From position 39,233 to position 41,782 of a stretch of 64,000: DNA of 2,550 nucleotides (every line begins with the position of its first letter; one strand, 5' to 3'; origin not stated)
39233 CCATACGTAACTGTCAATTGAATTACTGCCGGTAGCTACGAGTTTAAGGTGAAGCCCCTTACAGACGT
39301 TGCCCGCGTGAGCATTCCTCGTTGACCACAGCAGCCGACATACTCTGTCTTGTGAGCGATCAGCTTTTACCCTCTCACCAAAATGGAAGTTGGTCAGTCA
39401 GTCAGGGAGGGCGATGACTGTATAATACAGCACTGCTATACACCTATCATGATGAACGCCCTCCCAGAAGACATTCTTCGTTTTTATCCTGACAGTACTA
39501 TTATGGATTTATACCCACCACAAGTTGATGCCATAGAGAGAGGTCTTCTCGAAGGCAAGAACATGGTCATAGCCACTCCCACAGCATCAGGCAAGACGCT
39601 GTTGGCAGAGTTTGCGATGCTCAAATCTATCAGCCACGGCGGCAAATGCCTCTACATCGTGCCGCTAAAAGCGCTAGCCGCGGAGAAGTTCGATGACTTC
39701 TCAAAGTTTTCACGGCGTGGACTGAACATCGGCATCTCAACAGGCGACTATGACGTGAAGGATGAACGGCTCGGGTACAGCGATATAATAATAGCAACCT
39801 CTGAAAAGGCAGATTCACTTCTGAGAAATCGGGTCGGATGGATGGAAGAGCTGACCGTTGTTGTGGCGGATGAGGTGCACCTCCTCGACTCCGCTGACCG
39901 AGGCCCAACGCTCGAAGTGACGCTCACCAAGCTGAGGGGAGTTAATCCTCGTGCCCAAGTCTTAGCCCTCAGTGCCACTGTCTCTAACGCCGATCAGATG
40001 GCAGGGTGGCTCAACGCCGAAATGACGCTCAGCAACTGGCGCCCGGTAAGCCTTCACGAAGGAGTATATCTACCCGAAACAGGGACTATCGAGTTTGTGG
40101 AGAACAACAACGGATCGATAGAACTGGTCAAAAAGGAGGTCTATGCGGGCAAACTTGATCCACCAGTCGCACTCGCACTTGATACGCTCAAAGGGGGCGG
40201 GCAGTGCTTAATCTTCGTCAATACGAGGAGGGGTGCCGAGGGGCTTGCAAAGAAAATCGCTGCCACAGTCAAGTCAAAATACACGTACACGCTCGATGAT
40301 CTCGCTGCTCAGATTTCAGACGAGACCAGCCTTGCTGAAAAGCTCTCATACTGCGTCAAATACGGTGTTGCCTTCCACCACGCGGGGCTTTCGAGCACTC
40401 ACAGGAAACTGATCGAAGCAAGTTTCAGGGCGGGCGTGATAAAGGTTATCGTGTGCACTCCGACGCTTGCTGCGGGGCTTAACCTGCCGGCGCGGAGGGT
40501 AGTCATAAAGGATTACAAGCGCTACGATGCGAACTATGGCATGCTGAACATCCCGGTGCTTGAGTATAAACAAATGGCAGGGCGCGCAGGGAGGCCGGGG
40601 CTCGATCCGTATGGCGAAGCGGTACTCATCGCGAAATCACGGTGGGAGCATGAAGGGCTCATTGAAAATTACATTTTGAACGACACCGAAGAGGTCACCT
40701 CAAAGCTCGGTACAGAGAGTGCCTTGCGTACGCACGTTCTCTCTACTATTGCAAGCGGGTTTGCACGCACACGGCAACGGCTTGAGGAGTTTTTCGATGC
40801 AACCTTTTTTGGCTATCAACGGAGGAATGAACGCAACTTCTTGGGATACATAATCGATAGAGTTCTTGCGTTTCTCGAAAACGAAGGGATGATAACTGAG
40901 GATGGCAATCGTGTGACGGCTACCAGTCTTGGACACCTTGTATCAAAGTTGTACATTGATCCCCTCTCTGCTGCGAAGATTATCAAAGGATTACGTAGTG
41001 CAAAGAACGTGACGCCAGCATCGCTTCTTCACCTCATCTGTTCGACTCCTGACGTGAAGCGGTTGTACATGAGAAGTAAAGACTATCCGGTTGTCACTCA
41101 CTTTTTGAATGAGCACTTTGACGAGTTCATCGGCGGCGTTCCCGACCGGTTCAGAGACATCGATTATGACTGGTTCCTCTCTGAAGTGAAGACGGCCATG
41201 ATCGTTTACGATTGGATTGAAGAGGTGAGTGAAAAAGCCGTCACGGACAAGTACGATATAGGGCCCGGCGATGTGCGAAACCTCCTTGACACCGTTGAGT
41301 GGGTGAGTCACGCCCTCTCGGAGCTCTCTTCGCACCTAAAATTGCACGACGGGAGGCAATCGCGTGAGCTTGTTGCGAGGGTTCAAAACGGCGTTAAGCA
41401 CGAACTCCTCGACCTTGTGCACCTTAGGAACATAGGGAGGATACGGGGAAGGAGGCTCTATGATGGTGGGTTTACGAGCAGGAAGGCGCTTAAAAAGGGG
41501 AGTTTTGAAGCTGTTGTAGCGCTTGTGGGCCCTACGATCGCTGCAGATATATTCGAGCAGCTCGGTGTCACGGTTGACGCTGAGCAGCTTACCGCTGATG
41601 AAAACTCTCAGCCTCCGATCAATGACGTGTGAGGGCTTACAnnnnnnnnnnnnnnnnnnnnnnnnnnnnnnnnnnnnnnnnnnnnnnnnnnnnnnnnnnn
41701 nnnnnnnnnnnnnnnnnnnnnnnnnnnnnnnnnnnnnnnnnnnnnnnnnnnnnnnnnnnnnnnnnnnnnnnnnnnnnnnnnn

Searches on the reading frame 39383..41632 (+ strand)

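Call 67: search_protein_families(library=ncbifam, proteins=[window:39383-41632:+], max_evalue=1e-20)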
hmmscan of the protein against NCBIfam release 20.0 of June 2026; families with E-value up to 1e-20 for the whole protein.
window:39383-41632:+ (749 aa): 5 families
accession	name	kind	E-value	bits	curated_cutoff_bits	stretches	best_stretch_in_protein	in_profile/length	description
NF002654.0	PRK02362.1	equivalog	2.9e-294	978.1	887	1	26-739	7-715/739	ATP-dependent DNA helicase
NF001308.0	PRK00254.1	equivalog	3.1e-184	614.1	1216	1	29-734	10-705/720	ATP-dependent DNA helicase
NF040935.1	helicase_Hel308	equivalog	7.4e-170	566.5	1200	1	28-723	12-695/704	ATP-dependent DNA helicase Hel308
NF002251.0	PRK01172.1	equivalog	1.3e-154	516.1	891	1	39-721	19-659/674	ATP-dependent DNA helicase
TIGR04121.1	DEXH_lig_assoc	equivalog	6e-31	106.9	850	1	55-294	25-270/804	ligase-associated DNA damage response DEXH box helicase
